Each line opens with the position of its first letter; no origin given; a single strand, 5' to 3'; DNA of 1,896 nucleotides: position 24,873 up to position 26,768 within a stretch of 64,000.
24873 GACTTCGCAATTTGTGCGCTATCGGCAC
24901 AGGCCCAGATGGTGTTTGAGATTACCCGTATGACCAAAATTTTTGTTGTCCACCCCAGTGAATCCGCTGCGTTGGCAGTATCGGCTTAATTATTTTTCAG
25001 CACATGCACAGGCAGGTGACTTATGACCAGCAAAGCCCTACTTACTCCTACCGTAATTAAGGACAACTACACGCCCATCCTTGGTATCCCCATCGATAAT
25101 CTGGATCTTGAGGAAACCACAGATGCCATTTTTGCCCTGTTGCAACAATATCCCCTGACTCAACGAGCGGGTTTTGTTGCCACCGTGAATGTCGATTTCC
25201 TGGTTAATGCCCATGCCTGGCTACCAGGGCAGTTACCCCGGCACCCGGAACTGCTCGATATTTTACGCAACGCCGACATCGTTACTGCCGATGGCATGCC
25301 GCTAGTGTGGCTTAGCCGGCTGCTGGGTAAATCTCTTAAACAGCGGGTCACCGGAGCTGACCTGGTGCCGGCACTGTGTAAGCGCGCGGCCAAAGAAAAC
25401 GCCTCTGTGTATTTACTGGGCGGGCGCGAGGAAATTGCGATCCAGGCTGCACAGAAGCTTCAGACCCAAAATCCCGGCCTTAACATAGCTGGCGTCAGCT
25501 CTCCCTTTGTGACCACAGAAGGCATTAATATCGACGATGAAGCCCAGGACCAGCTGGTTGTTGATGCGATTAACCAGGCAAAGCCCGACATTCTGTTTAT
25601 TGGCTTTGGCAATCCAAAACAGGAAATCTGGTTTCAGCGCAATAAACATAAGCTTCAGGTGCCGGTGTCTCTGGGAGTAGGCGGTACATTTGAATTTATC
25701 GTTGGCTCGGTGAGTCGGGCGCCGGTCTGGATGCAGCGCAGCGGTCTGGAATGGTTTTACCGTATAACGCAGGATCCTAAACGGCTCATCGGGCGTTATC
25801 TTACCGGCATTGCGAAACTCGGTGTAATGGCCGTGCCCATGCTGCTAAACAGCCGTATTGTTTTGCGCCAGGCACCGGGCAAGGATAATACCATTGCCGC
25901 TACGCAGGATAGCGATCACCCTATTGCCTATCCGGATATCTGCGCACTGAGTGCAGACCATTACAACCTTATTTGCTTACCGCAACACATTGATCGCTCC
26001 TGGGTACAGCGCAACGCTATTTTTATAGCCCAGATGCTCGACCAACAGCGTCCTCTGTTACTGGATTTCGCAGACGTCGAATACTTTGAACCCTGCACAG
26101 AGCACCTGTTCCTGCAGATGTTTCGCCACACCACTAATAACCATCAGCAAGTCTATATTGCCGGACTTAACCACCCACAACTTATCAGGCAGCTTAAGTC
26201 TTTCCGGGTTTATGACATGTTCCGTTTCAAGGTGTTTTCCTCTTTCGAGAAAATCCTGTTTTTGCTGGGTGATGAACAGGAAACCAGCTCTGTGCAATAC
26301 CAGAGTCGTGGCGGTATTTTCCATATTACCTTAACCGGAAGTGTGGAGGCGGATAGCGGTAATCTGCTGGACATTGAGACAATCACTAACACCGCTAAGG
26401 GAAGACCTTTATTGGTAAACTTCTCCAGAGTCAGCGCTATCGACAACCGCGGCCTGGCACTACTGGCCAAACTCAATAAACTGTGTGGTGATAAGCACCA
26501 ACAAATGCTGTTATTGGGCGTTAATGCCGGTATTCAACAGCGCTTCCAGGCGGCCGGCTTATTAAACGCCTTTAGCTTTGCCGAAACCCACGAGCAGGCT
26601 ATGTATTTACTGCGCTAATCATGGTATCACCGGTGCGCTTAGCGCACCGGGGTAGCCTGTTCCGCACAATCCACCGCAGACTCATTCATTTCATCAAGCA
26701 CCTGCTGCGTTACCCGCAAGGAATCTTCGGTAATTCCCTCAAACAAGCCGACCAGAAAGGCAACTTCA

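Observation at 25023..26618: GT26 (WecB/TagA/CpsF) glycosyltransferase fused to two STAS-like domains, next to the free STAS gene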

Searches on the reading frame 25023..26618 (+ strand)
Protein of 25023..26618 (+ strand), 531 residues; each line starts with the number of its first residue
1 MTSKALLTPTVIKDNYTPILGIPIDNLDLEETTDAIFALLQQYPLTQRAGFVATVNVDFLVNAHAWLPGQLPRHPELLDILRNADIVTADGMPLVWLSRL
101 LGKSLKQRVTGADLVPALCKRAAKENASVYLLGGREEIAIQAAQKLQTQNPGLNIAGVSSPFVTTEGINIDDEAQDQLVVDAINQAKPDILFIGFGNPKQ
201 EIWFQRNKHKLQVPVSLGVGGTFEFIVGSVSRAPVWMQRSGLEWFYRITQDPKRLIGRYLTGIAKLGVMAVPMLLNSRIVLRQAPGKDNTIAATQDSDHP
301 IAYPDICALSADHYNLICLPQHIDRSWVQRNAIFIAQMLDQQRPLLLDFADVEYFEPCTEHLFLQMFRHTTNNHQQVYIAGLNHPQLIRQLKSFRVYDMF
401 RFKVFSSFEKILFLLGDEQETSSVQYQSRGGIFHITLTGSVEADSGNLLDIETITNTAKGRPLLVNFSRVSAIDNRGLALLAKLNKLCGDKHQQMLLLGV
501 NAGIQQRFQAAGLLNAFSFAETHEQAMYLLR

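Call 3: search_protein_families(library=pfam, proteins=[window:25023-26618:+], max_evalue=0.01)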
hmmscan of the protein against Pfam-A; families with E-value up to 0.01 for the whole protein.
window:25023-26618:+ (531 aa): 3 families
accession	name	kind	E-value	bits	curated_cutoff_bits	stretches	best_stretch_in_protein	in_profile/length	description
PF03808.19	Glyco_tran_WecG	-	2.8e-64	216.4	27.4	1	84-259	1-168/168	Glycosyl transferase WecG/TagA/CpsF family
PF01740.26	STAS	-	1.2e-13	51.1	22.6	1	425-526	3-106/106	STAS domain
PF13466.11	STAS_2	-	2.6e-11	44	29.2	1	435-513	1-79/80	STAS domain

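Call 5: search_protein_families(library=ncbifam, proteins=[window:25023-26618:+], max_evalue=0.01)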
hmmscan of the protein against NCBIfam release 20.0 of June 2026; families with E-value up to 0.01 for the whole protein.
window:25023-26618:+ (531 aa): 8 families
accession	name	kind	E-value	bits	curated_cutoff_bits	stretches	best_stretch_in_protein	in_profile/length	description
TIGR00696.1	wecG_tagA_cpsF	superfamily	6.3e-49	166.1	69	1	79-259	1-173/178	WecB/TagA/CpsF family glycosyltransferase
NF041872.1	EPS_EpsA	equivalog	1.1e-45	156.1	500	1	22-268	23-252/265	exopolysaccharide biosynthesis glycosyltransferase EpsA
NF041710.1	UDPacetylman_taseTarA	equivalog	1.6e-38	132.6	350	1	17-255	9-227/247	N-acetylglucosaminyldiphosphoundecaprenol N-acetyl-beta-D-mannosaminyltransferase TarA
NF002980.1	PRK03692.1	equivalog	3.8e-28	98.5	323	1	73-255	48-222/240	lipopolysaccharide N-acetylmannosaminouronosyltransferase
TIGR00377.1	ant_ant_sig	superfamily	8.2e-13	48.2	53.45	1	424-525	5-108/108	anti-sigma factor antagonist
TIGR02886.1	spore_II_AA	equivalog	0.00095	19.1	114.75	1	450-527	29-106/106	anti-sigma F factor antagonist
NF045506.1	antisigant_RssC_Pseudo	equivalog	0.0027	17.5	250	1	421-518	3-103/159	anti-sigma factor antagonist RssC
NF033618.0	mlaB_1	equivalog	0.0076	16.7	90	0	464-504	39-79/94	lipid asymmetry maintenance protein MlaB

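Call 7: find_homologous_proteins(query=window:25023-26615:+, max_evalue=0.00001)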
Query window:25023-26615:+ (531 aa): 1749 proteins with E <= 0.00001 among 8000 candidates; the best 120 are listed.
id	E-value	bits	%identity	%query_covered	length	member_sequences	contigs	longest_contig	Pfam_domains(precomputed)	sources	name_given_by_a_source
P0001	0.0e+0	1196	100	100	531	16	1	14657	PF01740.27,PF03808.20,PF13466.13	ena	-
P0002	0.0e+0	1132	94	100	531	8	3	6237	PF01740.27,PF03808.20,PF13466.13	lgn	-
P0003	0.0e+0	1126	94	100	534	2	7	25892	PF01740.27,PF03808.20,PF13466.13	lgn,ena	-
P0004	6.8e-266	901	75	99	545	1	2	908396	PF01740.27,PF03808.20,PF13466.13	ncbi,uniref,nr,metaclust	ncbi:WecB/TagA/CpsF family glycosyltransferase [Alteromonas lipolytica]|uniref:STAS domain-containin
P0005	3.7e-136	473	44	97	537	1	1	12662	PF01740.27,PF03808.20,PF13466.13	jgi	jgi:exopolysaccharide biosynthesis WecB/TagA/CpsF family protein/anti-anti-sigma factor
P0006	1.6e-135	471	44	100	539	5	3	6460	PF01740.27,PF03808.20,PF13466.13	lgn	-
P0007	5.2e-130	452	44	94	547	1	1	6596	PF01740.27,PF03808.20,PF13466.13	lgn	-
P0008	5.6e-129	449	43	95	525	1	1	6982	PF01740.27,PF03808.20,PF13466.13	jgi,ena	-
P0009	7.1e-128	445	43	96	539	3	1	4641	PF01740.27,PF03808.20,PF13466.13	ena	-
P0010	6.3e-125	436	42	94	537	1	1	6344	PF01740.27,PF03808.20,PF13466.13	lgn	-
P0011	1.7e-119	418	40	97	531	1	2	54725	PF01740.27,PF03808.20,PF13466.13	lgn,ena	-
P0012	7.3e-116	406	39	98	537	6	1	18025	PF01740.27,PF03808.20,PF13466.13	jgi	jgi:N-acetylglucosaminyldiphosphoundecaprenol N-acetyl-beta-D-mannosaminyltransferase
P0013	1.1e-113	399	40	98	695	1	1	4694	PF01740.27,PF03808.20,PF00293.35,PF13466.13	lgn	-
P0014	1.2e-113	398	41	94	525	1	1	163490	PF01740.27,PF03808.20,PF13466.13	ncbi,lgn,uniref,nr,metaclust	ncbi:WecB/TagA/CpsF family glycosyltransferase [Desulfobacter vibrioformis]|uniref:WecB/TagA/CpsF fa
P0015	1.2e-111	392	40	97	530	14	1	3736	PF01740.27,PF03808.20,PF13466.13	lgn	-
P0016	1.3e-111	392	40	97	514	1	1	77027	PF01740.27,PF03808.20,PF13466.13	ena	-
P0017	5.1e-111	390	41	97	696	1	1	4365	PF01740.27,PF03808.20,PF00293.35,PF13466.13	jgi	jgi:exopolysaccharide biosynthesis WecB/TagA/CpsF family protein/anti-anti-sigma factor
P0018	7.9e-111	389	40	97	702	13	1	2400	PF01740.27,PF03808.20,PF00293.35,PF13466.13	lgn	-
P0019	9.3e-111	389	40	97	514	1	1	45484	PF01740.27,PF03808.20,PF13466.13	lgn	-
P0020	2.9e-110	387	41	98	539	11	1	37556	PF01740.27,PF03808.20,PF13466.13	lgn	-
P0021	3.4e-110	387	41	96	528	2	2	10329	PF01740.27,PF03808.20,PF13466.13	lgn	-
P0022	5.2e-110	386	40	96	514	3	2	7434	PF01740.27,PF03808.20,PF13466.13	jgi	jgi:N-acetylglucosaminyldiphosphoundecaprenol N-acetyl-beta-D-mannosaminyltransferase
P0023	5.5e-110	386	40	96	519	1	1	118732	PF01740.27,PF03808.20,PF13466.13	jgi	jgi:N-acetylglucosaminyldiphosphoundecaprenol N-acetyl-beta-D-mannosaminyltransferase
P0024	5.8e-110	386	40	96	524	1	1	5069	PF01740.27,PF03808.20,PF13466.13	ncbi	-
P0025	8.3e-110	386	39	96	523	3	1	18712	PF01740.27,PF03808.20,PF13466.13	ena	-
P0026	1.6e-109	385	39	97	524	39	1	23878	PF01740.27,PF03808.20,PF13466.13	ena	-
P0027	2.2e-109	384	40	96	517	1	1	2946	PF01740.27,PF03808.20,PF13466.13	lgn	-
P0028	5.4e-109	383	38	96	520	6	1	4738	PF01740.27,PF03808.20,PF13466.13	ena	-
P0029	5.7e-109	383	40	94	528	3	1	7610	PF01740.27,PF03808.20,PF13466.13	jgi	jgi:exopolysaccharide biosynthesis WecB/TagA/CpsF family protein/anti-anti-sigma factor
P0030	6.6e-109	383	40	97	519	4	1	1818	PF01740.27,PF03808.20,PF13466.13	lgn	-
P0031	6.6e-109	383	40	96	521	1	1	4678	PF01740.27,PF03808.20,PF13466.13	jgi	jgi:N-acetylglucosaminyldiphosphoundecaprenol N-acetyl-beta-D-mannosaminyltransferase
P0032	6.8e-109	383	40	96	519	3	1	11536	PF01740.27,PF03808.20,PF13466.13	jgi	jgi:exopolysaccharide biosynthesis WecB/TagA/CpsF family protein/anti-anti-sigma factor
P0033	1.0e-108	382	39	96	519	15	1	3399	PF01740.27,PF03808.20,PF13466.13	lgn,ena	-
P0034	1.1e-108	382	41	95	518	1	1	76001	PF01740.27,PF03808.20,PF13466.13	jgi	-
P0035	1.1e-108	382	42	88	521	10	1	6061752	PF01740.27,PF03808.20,PF13466.13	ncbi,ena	-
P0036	1.2e-108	382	41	94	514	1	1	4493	PF01740.27,PF03808.20,PF13466.13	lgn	-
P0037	2.1e-108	381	39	96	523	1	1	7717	PF01740.27,PF03808.20,PF13466.13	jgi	jgi:N-acetylglucosaminyldiphosphoundecaprenol N-acetyl-beta-D-mannosaminyltransferase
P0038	2.1e-108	381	40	96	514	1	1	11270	PF01740.27,PF03808.20,PF13466.13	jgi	jgi:N-acetylglucosaminyldiphosphoundecaprenol N-acetyl-beta-D-mannosaminyltransferase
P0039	2.2e-108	381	40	96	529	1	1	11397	PF01740.27,PF03808.20,PF13466.13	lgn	-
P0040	2.2e-108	381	40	94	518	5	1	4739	PF01740.27,PF03808.20,PF13466.13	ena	-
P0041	2.3e-108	381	42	85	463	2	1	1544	PF01740.27,PF03808.20,PF13466.13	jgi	jgi:exopolysaccharide biosynthesis WecB/TagA/CpsF family protein/anti-anti-sigma factor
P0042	4.5e-108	380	39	97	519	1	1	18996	PF01740.27,PF03808.20,PF13466.13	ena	-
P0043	4.9e-108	380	39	95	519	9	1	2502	PF01740.27,PF03808.20,PF13466.13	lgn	-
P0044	5.3e-108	380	39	97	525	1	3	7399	PF01740.27,PF03808.20,PF13466.13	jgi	-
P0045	6.3e-108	380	39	95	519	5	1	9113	PF01740.27,PF03808.20,PF13466.13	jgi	jgi:N-acetylglucosaminyldiphosphoundecaprenol N-acetyl-beta-D-mannosaminyltransferase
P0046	7.1e-108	379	40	92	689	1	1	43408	PF01740.27,PF03808.20,PF00293.35,PF13466.13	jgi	jgi:exopolysaccharide biosynthesis WecB/TagA/CpsF family protein/anti-anti-sigma factor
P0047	7.3e-108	379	41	88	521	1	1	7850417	PF01740.27,PF03808.20,PF13466.13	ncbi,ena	-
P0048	7.7e-108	379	40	96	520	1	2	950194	PF01740.27,PF03808.20,PF13466.13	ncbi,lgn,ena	-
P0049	8.0e-108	379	39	97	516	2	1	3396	PF01740.27,PF03808.20,PF13466.13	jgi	jgi:N-acetylglucosaminyldiphosphoundecaprenol N-acetyl-beta-D-mannosaminyltransferase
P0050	8.3e-108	379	39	96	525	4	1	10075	PF01740.27,PF03808.20,PF13466.13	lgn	-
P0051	1.6e-107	378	39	97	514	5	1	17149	PF01740.27,PF03808.20,PF13466.13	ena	-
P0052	1.6e-107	378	39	96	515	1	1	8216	PF01740.27,PF03808.20,PF13466.13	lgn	-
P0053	2.1e-107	378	41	93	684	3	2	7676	PF01740.27,PF03808.20,PF00293.35,PF13466.13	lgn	-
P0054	2.1e-107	378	38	94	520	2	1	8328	PF01740.27,PF03808.20,PF13466.13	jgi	-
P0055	2.1e-107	378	40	95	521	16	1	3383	PF01740.27,PF03808.20,PF13466.13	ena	-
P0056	2.2e-107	378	40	97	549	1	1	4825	PF01740.27,PF03808.20,PF13466.13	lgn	-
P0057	2.9e-107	377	40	97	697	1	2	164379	PF01740.27,PF03808.20,PF00293.35,PF13466.13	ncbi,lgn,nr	ncbi:MAG: WecB/TagA/CpsF family glycosyltransferase [Candidatus Contendobacter sp.]|nr:WecB/TagA/Cps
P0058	3.6e-107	377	40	90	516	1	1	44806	PF01740.27,PF03808.20,PF13466.13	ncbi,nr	ncbi:WecB/TagA/CpsF family glycosyltransferase [Desulfococcaceae bacterium HSG9]|nr:WecB/TagA/CpsF f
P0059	4.0e-107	377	40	97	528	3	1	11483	PF01740.27,PF03808.20,PF13466.13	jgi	jgi:exopolysaccharide biosynthesis WecB/TagA/CpsF family protein/anti-anti-sigma factor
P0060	4.7e-107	377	39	96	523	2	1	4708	PF01740.27,PF03808.20,PF13466.13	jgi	-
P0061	5.7e-107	376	38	94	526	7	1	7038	PF01740.27,PF03808.20,PF13466.13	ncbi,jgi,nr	ncbi:MAG: WecB/TagA/CpsF family glycosyltransferase [Deltaproteobacteria bacterium]|jgi:N-acetylgluc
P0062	6.6e-107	376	38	96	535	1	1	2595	PF01740.27,PF03808.20,PF13466.13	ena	-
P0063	7.5e-107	376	38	97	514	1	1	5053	PF01740.27,PF03808.20,PF13466.13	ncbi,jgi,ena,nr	ncbi:MAG: hypothetical protein B6240_14110 [Desulfobacteraceae bacterium 4572_87]|nr:MAG: hypothetic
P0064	8.2e-107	376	38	97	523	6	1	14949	PF01740.27,PF03808.20,PF13466.13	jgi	-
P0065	8.3e-107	376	40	95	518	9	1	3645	PF01740.27,PF03808.20,PF13466.13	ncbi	-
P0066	9.2e-107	376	40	93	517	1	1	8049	PF01740.27,PF03808.20,PF13466.13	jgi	jgi:N-acetylglucosaminyldiphosphoundecaprenol N-acetyl-beta-D-mannosaminyltransferase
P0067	1.2e-106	375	40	95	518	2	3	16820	PF01740.27,PF03808.20,PF13466.13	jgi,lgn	-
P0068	1.2e-106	375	39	97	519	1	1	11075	PF01740.27,PF03808.20,PF13466.13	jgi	-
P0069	1.4e-106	375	39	94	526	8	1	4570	PF01740.27,PF03808.20,PF13466.13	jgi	-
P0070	1.6e-106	375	39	97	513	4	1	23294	PF01740.27,PF03808.20,PF13466.13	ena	-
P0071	1.7e-106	375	38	97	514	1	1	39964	PF01740.27,PF03808.20,PF13466.13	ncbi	-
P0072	1.7e-106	375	38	97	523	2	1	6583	PF01740.27,PF03808.20,PF13466.13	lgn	-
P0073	2.2e-106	374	39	96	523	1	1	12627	PF01740.27,PF03808.20,PF13466.13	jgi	jgi:N-acetylglucosaminyldiphosphoundecaprenol N-acetyl-beta-D-mannosaminyltransferase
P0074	2.8e-106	374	39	96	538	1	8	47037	PF01740.27,PF03808.20,PF13466.13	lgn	-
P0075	2.9e-106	374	38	95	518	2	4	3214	PF01740.27,PF03808.20,PF13466.13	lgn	-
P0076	3.1e-106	374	41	97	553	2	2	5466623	PF01740.27,PF03808.20,PF13466.13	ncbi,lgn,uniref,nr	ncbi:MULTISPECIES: WecB/TagA/CpsF family glycosyltransferase [Thiorhodovibrio]|uniref:WecB/TagA/CpsF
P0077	3.6e-106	374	39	96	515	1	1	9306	PF01740.27,PF03808.20,PF13466.13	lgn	-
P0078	3.6e-106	374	40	88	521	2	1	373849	PF01740.27,PF03808.20,PF13466.13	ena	-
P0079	4.1e-106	374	39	96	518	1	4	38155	PF01740.27,PF03808.20,PF13466.13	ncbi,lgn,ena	-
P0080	4.5e-106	373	39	94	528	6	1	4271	PF01740.27,PF03808.20,PF13466.13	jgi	-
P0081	4.9e-106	373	41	95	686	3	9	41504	PF01740.27,PF03808.20,PF00293.35,PF13466.13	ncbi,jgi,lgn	jgi:N-acetylglucosaminyldiphosphoundecaprenol N-acetyl-beta-D-mannosaminyltransferase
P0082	6.0e-106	373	39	96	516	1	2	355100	PF01740.27,PF03808.20,PF13466.13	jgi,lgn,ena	jgi:N-acetylglucosaminyldiphosphoundecaprenol N-acetyl-beta-D-mannosaminyltransferase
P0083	6.4e-106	373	42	97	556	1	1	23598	PF01740.27,PF03808.20,PF13466.13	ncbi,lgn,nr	ncbi:MAG: WecB/TagA/CpsF family glycosyltransferase [Chromatiaceae bacterium]|nr:WecB/TagA/CpsF fami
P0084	7.0e-106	373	40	94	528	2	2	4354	PF01740.27,PF03808.20,PF13466.13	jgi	jgi:N-acetylglucosaminyldiphosphoundecaprenol N-acetyl-beta-D-mannosaminyltransferase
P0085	7.6e-106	373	40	97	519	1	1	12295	PF01740.27,PF03808.20,PF13466.13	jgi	jgi:N-acetylglucosaminyldiphosphoundecaprenol N-acetyl-beta-D-mannosaminyltransferase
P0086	7.9e-106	373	39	94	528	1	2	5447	PF01740.27,PF03808.20,PF13466.13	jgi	jgi:N-acetylglucosaminyldiphosphoundecaprenol N-acetyl-beta-D-mannosaminyltransferase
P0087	9.7e-106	372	41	94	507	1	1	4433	PF01740.27,PF03808.20,PF13466.13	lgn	-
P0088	1.1e-105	372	39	95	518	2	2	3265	PF01740.27,PF03808.20,PF13466.13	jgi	-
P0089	1.1e-105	372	39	94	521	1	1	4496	PF01740.27,PF03808.20,PF13466.13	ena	-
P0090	1.2e-105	372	39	96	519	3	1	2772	PF01740.27,PF03808.20,PF13466.13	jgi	jgi:N-acetylglucosaminyldiphosphoundecaprenol N-acetyl-beta-D-mannosaminyltransferase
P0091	1.5e-105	372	39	97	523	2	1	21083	PF01740.27,PF03808.20,PF13466.13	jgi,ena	-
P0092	1.5e-105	372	40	96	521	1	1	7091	PF01740.27,PF03808.20,PF13466.13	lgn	-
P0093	1.7e-105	372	39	97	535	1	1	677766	PF01740.27,PF03808.20,PF13466.13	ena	-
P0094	1.7e-105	371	40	96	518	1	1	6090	PF01740.27,PF03808.20,PF13466.13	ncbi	-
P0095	1.9e-105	371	39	96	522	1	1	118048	PF01740.27,PF03808.20,PF13466.13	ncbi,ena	-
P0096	2.3e-105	371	38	96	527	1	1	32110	PF01740.27,PF03808.20,PF13466.13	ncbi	ncbi:MAG: WecB/TagA/CpsF family glycosyltransferase [Desulfatirhabdiaceae bacterium]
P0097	2.9e-105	371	40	94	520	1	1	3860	PF01740.27,PF03808.20,PF13466.13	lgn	-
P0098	3.3e-105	371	39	96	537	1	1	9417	PF01740.27,PF03808.20,PF13466.13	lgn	-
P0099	3.4e-105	370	39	94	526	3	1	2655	PF01740.27,PF03808.20,PF13466.13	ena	-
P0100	4.0e-105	370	40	96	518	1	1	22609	PF01740.27,PF03808.20,PF13466.13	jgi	jgi:N-acetylglucosaminyldiphosphoundecaprenol N-acetyl-beta-D-mannosaminyltransferase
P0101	4.5e-105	370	39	94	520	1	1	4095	PF01740.27,PF03808.20,PF13466.13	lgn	-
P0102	6.2e-105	370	39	96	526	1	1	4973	PF01740.27,PF03808.20,PF13466.13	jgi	-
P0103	6.9e-105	370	39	94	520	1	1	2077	PF01740.27,PF03808.20,PF13466.13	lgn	-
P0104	7.9e-105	369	39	94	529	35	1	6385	PF01740.27,PF03808.20,PF13466.13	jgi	jgi:N-acetylglucosaminyldiphosphoundecaprenol N-acetyl-beta-D-mannosaminyltransferase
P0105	8.5e-105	369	38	97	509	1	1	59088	PF01740.27,PF03808.20,PF13466.13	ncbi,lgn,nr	ncbi:MAG: STAS domain-containing protein [Calditrichaeota bacterium]|nr:MAG: STAS domain-containing 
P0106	8.6e-105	369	39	94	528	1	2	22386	PF01740.27,PF03808.20,PF13466.13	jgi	jgi:exopolysaccharide biosynthesis WecB/TagA/CpsF family protein/anti-anti-sigma factor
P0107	8.7e-105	369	40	93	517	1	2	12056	PF01740.27,PF03808.20,PF13466.13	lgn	-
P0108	9.9e-105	369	39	97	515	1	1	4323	PF01740.27,PF03808.20,PF13466.13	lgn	-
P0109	1.1e-104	369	38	96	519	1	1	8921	PF01740.27,PF03808.20,PF13466.13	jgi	jgi:N-acetylglucosaminyldiphosphoundecaprenol N-acetyl-beta-D-mannosaminyltransferase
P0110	1.2e-104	369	39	95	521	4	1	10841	PF01740.27,PF03808.20,PF13466.13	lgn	-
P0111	1.3e-104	369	39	95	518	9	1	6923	PF01740.27,PF03808.20,PF13466.13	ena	-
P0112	1.5e-104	368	38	97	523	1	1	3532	PF01740.27,PF03808.20,PF13466.13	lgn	-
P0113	1.8e-104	368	39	92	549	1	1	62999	PF01740.27,PF03808.20,PF13466.13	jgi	jgi:N-acetylglucosaminyldiphosphoundecaprenol N-acetyl-beta-D-mannosaminyltransferase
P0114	2.4e-104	368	38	94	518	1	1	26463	PF01740.27,PF03808.20,PF13466.13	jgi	-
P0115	2.7e-104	368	40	94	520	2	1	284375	PF01740.27,PF03808.20,PF13466.13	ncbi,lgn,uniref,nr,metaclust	ncbi:WecB/TagA/CpsF family glycosyltransferase [Desulfoluna spongiiphila]|uniref:N-acetylmannosaminy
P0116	2.8e-104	367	40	94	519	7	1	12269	PF01740.27,PF03808.20,PF13466.13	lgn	-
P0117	2.9e-104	367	37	94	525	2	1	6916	PF01740.27,PF03808.20,PF13466.13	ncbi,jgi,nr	ncbi:MAG TPA: WecB/TagA/CpsF family glycosyltransferase [Deltaproteobacteria bacterium]|nr:WecB/TagA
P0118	3.3e-104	367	38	97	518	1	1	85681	PF01740.27,PF03808.20,PF13466.13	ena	-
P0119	3.5e-104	367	39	93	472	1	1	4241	PF01740.27,PF03808.20,PF13466.13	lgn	-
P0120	3.6e-104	367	39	95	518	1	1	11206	PF01740.27,PF03808.20,PF13466.13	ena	-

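Call 23: find_encoding_contigs(protein=P0004, flank=10000, max_places=2)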
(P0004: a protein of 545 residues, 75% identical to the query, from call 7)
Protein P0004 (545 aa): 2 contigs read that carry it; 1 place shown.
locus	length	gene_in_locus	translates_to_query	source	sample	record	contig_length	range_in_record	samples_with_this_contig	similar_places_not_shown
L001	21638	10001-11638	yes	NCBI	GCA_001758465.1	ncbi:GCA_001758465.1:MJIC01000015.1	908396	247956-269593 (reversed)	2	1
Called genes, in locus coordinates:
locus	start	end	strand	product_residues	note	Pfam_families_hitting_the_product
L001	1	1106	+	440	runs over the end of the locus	PF01943:Polysacc_synt, PF01554:MatE (weak)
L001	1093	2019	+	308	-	PF00685:Sulfotransfer_1, PF13469:Sulfotransfer_3 (faint)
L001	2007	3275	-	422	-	PF04932:Wzy_C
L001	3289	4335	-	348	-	PF00535:Glycos_transf_2 (weak), PF13641:Glyco_tranf_2_3 (faint)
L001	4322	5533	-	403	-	PF00534:Glycos_transf_1, PF13692:Glyco_trans_1_4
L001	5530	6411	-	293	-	PF20102:DUF6492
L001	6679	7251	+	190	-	-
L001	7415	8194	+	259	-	PF02397:Bac_transf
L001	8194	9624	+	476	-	PF00132:Hexapep (faint), PF25084:LbH_EIF2B, PF25087:GMPPB_C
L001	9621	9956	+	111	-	PF01740:STAS, PF13466:STAS_2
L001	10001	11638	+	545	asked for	PF03808:Glyco_tran_WecG, PF01740:STAS, PF13466:STAS_2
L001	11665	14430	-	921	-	PF00989:PAS, PF08448:PAS_4 (weak), PF13426:PAS_9, PF13426:PAS_9, PF00512:HisKA, PF02518:HATPase_c, PF00072:Response_reg, PF01627:Hpt, +2 more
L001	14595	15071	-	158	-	PF03449:GreA_GreB_N, PF01272:GreA_GreB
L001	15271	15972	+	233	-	-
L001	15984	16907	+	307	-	-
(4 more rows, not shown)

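Call 24: find_encoding_contigs(protein=P0012, flank=10000, max_places=2)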
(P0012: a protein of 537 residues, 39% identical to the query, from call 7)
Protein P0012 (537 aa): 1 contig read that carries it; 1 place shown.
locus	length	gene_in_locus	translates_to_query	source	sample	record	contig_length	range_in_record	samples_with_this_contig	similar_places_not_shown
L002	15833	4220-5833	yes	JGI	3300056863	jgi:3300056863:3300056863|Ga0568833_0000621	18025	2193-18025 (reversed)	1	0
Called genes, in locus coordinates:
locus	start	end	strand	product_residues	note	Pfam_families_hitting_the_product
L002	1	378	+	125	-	?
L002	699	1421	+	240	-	PF02397:Bac_transf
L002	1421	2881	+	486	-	PF00483:NTP_transferase (weak), PF00132:Hexapep (faint), PF25084:LbH_EIF2B, PF24894:Hexapep_GlmU (weak), PF25087:GMPPB_C (weak), PF02397:Bac_transf (weak)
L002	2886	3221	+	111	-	PF01740:STAS, PF13466:STAS_2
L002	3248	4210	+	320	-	PF00149:Metallophos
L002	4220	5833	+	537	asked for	PF03808:Glyco_tran_WecG, PF01740:STAS, PF13466:STAS_2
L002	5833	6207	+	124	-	-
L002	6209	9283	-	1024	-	PF00989:PAS, PF13426:PAS_9, PF00989:PAS, PF08448:PAS_4, PF13426:PAS_9, PF00512:HisKA, PF02518:HATPase_c, PF00072:Response_reg, +5 more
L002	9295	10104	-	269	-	PF12974:Phosphonate-bd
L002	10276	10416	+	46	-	-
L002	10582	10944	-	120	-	-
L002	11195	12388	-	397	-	PF00268:Ribonuc_red_sm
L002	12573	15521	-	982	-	PF03477:ATP-cone, PF00317:Ribonuc_red_lgN, PF02867:Ribonuc_red_lgC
